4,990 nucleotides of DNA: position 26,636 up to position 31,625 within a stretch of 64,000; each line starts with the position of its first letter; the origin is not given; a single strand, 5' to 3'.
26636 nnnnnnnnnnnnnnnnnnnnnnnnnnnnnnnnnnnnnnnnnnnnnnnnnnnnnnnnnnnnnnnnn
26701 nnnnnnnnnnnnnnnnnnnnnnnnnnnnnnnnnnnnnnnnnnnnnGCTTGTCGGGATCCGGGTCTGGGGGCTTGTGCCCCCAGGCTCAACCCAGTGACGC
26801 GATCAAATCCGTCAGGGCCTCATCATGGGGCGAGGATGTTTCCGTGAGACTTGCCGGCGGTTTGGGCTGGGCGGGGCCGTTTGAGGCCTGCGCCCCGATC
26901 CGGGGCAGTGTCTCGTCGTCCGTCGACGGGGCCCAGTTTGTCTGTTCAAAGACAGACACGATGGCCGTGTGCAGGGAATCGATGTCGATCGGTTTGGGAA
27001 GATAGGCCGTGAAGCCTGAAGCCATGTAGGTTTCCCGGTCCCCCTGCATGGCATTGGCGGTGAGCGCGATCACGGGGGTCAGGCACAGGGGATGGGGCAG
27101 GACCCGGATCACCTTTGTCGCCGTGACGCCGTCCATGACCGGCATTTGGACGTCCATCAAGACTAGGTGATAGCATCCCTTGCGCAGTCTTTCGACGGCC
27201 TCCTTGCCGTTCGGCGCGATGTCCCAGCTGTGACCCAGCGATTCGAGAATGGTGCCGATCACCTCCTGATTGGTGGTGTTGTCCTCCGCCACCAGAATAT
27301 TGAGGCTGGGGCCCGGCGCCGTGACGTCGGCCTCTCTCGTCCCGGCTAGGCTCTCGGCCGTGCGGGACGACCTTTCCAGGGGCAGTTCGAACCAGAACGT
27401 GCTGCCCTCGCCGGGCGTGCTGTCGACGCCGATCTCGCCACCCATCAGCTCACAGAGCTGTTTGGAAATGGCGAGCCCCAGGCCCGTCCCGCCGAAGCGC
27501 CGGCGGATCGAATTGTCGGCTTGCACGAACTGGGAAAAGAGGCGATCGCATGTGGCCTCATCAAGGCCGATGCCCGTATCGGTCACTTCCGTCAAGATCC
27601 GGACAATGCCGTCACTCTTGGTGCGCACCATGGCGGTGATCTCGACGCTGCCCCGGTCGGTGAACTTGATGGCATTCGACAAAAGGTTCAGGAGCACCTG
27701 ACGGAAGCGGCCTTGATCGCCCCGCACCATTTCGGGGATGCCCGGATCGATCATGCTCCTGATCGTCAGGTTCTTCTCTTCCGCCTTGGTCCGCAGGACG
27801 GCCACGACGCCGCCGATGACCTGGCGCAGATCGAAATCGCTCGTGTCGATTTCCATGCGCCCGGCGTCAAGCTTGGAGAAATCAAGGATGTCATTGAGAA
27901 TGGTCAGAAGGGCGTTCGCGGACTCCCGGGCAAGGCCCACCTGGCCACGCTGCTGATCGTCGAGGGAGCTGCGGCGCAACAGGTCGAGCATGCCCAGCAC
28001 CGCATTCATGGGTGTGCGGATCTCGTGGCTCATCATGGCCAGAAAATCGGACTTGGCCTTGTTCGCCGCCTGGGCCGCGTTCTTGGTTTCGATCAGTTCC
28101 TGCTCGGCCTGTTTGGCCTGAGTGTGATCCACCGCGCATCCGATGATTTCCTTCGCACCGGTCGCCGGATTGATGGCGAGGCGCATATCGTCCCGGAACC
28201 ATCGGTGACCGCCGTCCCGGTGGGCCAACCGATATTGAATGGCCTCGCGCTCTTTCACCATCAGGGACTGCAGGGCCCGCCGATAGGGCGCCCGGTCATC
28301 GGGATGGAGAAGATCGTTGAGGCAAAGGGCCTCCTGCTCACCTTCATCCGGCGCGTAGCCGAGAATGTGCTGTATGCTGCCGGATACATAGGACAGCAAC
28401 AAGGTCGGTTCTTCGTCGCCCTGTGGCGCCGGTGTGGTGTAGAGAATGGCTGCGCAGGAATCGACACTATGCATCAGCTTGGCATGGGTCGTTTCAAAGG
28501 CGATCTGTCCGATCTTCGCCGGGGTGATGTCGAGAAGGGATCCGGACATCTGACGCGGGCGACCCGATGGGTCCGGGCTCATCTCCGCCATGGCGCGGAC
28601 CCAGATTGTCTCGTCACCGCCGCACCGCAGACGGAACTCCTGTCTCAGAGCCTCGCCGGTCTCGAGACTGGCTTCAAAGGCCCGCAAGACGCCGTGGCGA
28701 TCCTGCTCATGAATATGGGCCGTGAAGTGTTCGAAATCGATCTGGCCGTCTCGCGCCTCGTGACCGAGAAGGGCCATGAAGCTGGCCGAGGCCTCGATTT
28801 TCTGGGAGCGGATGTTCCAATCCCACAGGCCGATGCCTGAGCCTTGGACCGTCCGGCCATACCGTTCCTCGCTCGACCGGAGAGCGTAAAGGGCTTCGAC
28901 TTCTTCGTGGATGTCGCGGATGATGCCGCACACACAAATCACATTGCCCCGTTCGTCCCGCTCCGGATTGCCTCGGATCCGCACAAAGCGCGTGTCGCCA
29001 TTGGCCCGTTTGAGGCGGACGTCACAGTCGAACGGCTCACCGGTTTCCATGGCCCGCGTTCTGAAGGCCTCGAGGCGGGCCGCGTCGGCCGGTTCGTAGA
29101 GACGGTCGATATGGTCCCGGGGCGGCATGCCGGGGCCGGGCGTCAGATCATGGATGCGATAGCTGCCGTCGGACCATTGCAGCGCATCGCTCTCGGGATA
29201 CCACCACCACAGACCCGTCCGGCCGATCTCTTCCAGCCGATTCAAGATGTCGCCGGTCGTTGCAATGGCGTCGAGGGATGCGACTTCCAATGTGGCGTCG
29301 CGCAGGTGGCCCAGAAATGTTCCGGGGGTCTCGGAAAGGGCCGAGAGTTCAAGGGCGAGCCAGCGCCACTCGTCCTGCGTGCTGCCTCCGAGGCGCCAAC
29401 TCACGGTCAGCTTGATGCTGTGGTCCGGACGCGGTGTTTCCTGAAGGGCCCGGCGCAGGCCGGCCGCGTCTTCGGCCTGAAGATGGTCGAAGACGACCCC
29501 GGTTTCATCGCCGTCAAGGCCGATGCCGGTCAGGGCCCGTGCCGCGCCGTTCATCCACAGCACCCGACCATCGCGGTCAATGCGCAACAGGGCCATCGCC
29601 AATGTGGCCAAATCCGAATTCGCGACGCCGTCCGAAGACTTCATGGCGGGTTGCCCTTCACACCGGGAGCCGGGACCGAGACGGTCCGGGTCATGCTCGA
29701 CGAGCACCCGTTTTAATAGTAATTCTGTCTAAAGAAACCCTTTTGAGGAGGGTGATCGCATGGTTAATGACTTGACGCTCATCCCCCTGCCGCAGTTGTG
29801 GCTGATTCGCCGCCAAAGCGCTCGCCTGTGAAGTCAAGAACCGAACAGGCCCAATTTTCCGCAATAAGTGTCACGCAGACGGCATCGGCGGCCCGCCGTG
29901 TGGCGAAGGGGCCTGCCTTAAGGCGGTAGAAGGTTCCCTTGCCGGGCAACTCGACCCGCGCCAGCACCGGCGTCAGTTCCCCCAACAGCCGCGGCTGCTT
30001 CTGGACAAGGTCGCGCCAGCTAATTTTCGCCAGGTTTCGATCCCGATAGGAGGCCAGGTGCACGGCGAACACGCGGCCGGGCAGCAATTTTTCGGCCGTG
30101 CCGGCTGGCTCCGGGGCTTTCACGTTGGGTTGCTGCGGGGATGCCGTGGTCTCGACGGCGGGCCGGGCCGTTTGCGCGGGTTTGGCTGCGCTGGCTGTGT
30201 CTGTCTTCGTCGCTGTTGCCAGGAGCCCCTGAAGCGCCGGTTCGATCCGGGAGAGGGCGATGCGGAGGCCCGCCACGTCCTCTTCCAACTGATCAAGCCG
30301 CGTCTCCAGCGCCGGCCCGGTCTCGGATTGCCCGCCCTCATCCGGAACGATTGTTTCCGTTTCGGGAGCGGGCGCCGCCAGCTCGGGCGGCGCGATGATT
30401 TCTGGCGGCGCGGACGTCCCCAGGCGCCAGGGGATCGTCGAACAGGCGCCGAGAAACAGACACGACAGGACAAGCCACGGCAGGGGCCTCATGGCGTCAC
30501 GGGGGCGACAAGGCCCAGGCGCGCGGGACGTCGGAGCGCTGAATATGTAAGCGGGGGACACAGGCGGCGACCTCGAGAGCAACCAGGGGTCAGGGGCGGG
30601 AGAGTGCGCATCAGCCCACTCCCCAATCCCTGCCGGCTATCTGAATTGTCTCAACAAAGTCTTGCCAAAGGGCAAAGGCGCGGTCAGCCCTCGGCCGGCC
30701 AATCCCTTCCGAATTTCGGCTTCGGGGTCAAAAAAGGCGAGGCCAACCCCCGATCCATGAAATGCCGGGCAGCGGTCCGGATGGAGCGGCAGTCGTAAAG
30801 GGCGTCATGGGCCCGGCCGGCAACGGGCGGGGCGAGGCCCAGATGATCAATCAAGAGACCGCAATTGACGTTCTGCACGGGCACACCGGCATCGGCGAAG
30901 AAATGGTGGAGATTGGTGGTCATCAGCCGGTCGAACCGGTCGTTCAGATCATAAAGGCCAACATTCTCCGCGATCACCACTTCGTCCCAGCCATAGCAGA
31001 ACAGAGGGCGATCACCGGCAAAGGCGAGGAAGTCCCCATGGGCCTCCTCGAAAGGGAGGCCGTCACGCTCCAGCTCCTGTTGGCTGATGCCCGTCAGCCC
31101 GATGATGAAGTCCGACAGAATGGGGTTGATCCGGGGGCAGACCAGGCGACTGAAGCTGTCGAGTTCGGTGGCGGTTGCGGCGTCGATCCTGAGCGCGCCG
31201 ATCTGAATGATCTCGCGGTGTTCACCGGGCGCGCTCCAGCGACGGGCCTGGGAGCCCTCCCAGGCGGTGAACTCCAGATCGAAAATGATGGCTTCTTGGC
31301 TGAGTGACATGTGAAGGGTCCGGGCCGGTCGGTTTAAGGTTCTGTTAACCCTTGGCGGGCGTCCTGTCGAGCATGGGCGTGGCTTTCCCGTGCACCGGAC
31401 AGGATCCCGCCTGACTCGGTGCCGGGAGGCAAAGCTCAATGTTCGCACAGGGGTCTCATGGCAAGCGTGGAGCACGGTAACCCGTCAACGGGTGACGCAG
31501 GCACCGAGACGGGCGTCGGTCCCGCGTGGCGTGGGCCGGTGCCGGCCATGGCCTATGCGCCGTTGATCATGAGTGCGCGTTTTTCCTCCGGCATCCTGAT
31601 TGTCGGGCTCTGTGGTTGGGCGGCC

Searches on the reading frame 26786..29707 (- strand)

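Call 57: search_protein_families(library=pfam, max_evalue=0.00001, proteins=[window:26786-29707:-])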
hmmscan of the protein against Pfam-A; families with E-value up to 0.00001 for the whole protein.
window:26786-29707:- (973 aa): 7 families
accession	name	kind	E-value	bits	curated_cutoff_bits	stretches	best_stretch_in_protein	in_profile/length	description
PF08447.18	PAS_3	-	8.8e-43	144.9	25.6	3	304-389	2-87/89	PAS fold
PF02518.31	HATPase_c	-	1.2e-29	103.4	26.4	1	663-778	1-110/111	Histidine kinase-, DNA gyrase B-, and HSP90-like ATPase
PF00072.30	Response_reg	-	2.8e-22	79.4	30.2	1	804-916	1-110/111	Response regulator receiver domain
PF00512.31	HisKA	-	4.5e-20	71.9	26.9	1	551-616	1-66/66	His Kinase A (phospho-acceptor) domain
PF08448.16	PAS_4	-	9.8e-20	71.3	23.1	1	203-270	43-109/110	PAS fold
PF00989.32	PAS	-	1.3e-17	64.3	22.6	1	203-266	50-113/113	PAS fold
PF13426.13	PAS_9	-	5.6e-12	46.3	27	0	209-268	42-103/103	PAS domain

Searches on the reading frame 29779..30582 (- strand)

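Call 57: search_protein_families(library=pfam, max_evalue=0.00001, proteins=[window:29779-30582:-])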
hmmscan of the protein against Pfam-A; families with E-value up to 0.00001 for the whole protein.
window:29779-30582:- (267 aa): 1 family
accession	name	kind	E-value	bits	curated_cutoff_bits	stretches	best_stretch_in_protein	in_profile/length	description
PF05036.18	SPOR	-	8.1e-08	32.9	21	1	170-239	3-64/76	SPOR domain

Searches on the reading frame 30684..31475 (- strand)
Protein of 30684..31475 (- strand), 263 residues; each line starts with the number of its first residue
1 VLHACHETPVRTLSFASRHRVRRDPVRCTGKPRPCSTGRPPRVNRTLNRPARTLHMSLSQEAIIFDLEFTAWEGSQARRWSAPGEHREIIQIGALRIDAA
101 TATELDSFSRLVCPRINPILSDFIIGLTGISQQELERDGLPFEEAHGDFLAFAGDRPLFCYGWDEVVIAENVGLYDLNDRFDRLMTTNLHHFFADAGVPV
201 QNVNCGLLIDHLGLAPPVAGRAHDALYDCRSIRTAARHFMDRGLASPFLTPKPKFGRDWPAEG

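Call 57: search_protein_families(library=pfam, max_evalue=0.00001, proteins=[window:30684-31475:-])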
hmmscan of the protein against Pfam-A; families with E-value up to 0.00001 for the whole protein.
window:30684-31475:- (263 aa): 1 family
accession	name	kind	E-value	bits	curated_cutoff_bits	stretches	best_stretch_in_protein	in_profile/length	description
PF00929.31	RNase_T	-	3.5e-09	37.9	24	1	63-154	1-82/164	Exonuclease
